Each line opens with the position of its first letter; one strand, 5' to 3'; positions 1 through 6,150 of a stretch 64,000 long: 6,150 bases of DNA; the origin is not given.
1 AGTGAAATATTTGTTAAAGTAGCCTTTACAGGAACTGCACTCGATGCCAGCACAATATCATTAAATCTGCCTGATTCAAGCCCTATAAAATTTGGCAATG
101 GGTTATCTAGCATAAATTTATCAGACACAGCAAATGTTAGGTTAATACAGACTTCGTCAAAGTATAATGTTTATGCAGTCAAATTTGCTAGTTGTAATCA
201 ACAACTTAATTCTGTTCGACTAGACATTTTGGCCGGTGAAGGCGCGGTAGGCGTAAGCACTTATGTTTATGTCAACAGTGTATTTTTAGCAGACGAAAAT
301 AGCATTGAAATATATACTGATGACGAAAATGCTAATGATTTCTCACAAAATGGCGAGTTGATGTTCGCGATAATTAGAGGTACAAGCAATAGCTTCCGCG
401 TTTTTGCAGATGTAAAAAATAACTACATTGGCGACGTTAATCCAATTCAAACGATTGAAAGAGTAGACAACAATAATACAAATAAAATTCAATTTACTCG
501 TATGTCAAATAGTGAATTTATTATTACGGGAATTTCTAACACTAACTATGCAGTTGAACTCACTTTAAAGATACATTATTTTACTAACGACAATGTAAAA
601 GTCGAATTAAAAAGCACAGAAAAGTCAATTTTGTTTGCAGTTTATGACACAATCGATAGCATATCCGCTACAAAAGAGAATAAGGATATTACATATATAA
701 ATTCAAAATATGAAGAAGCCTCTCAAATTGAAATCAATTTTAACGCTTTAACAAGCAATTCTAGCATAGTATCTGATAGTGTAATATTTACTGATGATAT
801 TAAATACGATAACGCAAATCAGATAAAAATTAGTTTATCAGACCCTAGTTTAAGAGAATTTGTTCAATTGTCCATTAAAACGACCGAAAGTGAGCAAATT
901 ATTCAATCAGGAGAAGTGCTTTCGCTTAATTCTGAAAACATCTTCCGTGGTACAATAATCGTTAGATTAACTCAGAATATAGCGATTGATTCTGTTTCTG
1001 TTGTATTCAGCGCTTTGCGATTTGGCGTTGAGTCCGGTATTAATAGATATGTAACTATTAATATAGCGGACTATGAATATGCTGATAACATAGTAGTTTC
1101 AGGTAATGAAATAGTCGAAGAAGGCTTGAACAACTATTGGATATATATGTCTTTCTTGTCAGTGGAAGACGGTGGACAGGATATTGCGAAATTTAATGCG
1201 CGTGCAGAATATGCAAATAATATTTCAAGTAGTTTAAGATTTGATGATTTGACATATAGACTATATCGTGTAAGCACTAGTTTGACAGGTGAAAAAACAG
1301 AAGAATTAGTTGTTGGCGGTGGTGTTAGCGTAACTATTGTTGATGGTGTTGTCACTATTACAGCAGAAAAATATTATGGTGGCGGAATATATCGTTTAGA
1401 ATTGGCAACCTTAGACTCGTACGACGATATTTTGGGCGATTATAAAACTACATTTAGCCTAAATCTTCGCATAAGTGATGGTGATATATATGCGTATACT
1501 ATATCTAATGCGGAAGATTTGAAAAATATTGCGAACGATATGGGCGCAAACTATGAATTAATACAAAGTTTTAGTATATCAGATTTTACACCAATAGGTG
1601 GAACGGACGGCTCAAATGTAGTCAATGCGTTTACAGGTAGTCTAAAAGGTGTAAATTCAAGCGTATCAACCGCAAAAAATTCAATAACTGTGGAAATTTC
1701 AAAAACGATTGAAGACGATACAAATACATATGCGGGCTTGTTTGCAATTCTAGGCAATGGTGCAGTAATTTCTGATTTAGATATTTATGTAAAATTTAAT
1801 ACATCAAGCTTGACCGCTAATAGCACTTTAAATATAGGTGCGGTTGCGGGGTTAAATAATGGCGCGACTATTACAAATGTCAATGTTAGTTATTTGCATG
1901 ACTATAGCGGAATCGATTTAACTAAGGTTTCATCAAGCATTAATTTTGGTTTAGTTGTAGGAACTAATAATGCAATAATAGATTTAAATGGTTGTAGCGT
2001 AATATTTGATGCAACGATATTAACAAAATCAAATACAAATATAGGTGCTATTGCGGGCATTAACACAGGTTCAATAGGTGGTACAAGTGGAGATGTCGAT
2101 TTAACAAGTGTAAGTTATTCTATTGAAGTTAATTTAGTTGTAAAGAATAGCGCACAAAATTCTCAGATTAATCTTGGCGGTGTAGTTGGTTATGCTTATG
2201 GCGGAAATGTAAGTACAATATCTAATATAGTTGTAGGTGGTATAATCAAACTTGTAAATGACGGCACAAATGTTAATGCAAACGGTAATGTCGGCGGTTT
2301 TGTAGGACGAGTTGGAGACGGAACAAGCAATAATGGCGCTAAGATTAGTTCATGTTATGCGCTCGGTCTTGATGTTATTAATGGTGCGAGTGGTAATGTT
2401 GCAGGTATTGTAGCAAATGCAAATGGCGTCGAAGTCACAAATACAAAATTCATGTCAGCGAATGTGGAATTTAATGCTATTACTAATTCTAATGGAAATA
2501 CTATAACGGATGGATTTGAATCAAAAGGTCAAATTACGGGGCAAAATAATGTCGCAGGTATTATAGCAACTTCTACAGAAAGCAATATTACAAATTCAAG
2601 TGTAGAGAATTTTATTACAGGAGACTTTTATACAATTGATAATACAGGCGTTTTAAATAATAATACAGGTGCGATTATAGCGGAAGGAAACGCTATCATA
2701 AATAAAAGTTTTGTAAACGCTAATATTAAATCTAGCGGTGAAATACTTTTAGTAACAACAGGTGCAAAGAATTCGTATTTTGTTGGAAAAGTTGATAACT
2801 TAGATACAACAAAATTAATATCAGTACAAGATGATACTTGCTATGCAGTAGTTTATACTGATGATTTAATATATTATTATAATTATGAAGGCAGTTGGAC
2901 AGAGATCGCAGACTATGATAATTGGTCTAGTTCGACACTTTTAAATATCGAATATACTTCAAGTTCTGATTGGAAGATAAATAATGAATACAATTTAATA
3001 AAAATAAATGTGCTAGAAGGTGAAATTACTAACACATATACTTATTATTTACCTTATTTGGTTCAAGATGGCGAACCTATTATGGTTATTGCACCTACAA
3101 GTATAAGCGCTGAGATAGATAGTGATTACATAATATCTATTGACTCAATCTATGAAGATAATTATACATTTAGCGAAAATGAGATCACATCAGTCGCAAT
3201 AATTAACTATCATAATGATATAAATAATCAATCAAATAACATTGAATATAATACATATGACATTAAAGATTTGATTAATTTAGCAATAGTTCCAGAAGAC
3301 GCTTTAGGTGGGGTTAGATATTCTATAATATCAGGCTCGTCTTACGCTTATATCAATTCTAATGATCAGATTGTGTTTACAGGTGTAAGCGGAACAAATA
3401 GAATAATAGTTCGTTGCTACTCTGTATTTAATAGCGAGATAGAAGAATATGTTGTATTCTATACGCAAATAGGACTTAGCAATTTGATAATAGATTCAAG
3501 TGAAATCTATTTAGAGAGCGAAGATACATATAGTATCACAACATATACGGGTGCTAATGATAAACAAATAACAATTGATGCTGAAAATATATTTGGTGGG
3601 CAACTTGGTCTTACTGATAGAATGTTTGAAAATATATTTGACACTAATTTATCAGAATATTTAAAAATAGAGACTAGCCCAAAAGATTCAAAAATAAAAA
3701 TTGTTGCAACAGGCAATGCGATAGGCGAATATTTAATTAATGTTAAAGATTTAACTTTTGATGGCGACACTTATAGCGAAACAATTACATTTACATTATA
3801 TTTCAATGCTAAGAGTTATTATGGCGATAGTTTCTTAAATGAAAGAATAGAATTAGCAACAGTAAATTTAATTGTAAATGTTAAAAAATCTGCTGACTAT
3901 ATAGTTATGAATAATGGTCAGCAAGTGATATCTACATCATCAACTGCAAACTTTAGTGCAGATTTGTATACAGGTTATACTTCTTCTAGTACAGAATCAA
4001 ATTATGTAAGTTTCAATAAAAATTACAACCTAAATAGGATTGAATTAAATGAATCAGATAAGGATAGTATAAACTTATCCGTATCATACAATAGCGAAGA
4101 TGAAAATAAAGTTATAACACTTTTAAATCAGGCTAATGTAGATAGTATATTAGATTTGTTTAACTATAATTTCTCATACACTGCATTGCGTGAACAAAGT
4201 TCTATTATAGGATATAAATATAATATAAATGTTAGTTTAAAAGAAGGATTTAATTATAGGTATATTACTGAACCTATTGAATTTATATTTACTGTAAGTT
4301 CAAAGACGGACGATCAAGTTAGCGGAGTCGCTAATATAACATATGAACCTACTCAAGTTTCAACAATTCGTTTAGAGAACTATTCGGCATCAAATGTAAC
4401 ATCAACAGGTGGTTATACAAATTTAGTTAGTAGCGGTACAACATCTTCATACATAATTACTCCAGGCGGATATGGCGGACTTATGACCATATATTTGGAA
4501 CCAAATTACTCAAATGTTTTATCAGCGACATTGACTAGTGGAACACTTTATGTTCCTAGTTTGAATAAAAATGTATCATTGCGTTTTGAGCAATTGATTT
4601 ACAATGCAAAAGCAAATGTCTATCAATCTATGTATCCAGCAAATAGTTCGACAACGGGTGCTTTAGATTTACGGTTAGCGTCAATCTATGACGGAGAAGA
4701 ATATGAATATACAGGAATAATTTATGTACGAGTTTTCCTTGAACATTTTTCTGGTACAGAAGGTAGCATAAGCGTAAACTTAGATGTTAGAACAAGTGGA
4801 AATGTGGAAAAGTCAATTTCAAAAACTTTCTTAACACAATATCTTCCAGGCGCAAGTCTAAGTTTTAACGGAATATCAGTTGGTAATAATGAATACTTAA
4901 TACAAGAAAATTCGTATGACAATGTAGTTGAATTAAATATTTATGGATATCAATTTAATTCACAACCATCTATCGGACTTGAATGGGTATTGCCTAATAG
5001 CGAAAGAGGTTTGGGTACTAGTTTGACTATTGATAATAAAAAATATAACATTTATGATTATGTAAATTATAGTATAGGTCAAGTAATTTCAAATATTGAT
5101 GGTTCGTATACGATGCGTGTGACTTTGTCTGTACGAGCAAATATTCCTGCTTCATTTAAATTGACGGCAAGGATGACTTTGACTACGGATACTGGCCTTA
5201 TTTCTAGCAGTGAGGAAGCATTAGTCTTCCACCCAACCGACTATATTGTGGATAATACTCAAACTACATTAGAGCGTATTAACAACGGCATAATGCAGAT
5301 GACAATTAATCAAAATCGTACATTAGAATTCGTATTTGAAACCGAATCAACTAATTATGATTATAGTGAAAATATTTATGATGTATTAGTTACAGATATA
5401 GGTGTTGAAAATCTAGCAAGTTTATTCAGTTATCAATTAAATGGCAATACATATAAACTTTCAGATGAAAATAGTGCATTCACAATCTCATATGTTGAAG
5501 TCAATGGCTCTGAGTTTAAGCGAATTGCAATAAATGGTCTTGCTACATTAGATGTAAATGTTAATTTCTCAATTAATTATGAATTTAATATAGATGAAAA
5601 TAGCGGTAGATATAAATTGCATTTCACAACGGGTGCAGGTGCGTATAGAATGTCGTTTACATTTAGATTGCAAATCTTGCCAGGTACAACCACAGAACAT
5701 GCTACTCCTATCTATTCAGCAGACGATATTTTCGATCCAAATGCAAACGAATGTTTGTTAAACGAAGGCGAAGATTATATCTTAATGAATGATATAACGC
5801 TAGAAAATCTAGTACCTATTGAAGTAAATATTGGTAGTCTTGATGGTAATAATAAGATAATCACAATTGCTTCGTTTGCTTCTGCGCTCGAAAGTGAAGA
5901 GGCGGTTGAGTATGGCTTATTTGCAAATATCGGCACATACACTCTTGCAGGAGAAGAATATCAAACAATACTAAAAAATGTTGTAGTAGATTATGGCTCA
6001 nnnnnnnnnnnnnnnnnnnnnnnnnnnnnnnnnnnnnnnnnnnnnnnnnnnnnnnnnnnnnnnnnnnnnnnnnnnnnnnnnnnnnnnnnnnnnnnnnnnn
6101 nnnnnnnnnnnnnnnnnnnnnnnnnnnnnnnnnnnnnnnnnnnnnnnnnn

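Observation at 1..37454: Locus-level: three architecture-related GLUG proteins plus an orphan lipoprotein occupy about half the window, with no classical Gram-positive anchors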

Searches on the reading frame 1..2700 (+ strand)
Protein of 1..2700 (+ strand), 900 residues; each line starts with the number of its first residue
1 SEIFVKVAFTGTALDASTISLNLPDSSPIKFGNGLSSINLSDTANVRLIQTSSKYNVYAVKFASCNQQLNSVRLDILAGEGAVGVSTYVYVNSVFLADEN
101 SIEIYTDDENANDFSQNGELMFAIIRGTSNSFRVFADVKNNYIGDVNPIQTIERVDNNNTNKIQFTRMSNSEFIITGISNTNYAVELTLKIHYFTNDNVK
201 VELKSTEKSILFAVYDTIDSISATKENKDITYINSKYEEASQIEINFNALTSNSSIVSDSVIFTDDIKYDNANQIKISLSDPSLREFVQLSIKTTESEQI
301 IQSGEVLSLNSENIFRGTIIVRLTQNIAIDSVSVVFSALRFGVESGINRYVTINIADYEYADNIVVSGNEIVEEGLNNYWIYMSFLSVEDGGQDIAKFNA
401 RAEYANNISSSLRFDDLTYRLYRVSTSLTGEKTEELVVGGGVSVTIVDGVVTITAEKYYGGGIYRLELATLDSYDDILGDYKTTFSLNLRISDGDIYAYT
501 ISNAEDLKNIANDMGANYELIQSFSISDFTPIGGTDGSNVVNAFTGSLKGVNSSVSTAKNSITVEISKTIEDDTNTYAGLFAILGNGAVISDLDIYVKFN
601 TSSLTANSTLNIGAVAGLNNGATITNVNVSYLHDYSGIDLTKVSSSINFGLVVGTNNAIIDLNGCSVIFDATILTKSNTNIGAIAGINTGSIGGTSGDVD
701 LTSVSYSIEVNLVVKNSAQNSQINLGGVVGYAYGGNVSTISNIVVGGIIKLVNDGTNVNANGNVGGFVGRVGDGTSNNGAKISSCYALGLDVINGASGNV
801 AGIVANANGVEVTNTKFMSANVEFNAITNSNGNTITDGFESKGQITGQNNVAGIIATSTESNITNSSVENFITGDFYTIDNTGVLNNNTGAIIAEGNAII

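Call 65: find_related_loci(query=window:1-2400:+, collection=metagenome_contigs, flank=6000)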
Query window:1-2400:+ (800 aa) in metagenome_contigs; peptide patterns used: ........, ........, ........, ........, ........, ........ (x = any residue, [..] = any of these).
149 stretches matched a pattern, but none encodes a relative of the query by tblastn (E <= 1e-3).

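Call 87: search_protein_families(library=pfam, proteins=[window:1-2700:+], max_evalue=0.1)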
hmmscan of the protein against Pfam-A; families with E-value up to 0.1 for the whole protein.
window:1-2700:+ (900 aa): 0 families

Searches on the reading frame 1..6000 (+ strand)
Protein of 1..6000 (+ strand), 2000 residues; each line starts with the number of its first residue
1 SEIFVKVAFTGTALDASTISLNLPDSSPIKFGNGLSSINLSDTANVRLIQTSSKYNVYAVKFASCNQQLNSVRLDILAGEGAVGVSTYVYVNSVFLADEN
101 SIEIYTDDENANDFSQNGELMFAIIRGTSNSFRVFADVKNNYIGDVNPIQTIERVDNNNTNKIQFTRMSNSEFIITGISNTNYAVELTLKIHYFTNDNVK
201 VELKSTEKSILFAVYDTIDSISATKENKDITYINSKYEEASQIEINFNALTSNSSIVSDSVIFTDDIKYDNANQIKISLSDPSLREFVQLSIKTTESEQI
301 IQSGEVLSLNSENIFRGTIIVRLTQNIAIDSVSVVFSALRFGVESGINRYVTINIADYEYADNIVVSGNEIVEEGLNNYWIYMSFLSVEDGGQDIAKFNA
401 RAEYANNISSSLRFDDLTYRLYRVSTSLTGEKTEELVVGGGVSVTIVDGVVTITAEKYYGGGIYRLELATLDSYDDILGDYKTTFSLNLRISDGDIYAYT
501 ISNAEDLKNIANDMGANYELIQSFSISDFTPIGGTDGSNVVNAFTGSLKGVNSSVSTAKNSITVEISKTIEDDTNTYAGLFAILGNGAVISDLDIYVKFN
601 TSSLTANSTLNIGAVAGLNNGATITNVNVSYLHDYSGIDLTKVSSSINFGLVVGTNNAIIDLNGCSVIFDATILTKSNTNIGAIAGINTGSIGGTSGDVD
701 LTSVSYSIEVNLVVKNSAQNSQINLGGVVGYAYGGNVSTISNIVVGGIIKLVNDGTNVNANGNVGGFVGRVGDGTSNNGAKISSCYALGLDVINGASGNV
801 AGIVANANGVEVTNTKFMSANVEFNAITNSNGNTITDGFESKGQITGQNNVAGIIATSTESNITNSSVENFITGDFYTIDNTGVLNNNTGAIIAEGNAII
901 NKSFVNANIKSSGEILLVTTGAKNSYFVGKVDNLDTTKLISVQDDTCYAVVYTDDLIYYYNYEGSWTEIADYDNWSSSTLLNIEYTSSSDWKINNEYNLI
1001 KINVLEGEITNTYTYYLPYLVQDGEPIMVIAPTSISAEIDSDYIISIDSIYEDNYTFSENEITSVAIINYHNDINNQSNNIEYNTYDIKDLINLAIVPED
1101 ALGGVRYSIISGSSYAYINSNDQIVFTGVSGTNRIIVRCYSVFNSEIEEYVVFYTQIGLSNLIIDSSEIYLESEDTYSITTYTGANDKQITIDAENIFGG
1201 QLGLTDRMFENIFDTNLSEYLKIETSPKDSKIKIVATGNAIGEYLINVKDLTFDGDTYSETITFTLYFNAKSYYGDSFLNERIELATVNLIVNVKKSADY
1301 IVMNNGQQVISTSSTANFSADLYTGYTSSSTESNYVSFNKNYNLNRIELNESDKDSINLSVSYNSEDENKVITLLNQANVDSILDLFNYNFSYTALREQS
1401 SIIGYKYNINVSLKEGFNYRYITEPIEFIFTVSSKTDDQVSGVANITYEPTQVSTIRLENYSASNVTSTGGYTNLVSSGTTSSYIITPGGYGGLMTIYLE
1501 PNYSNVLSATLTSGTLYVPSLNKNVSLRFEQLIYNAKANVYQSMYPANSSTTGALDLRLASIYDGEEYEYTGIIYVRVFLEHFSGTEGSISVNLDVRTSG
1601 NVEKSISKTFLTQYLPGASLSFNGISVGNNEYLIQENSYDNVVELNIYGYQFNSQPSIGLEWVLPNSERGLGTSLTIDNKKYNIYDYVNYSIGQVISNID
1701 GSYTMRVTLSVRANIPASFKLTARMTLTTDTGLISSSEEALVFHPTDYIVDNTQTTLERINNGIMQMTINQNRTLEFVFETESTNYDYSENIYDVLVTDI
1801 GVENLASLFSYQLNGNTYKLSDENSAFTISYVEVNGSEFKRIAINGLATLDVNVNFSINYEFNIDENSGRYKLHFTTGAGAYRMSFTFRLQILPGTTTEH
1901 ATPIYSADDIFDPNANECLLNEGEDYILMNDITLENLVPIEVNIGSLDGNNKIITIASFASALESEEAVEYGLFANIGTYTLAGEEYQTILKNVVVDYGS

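Call 90: search_solved_structures(query=window:1-6000:+, max_evalue=0.1)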
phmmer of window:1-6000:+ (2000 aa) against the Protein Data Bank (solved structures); distinct sequences matched with E-value up to 0.1: 0.
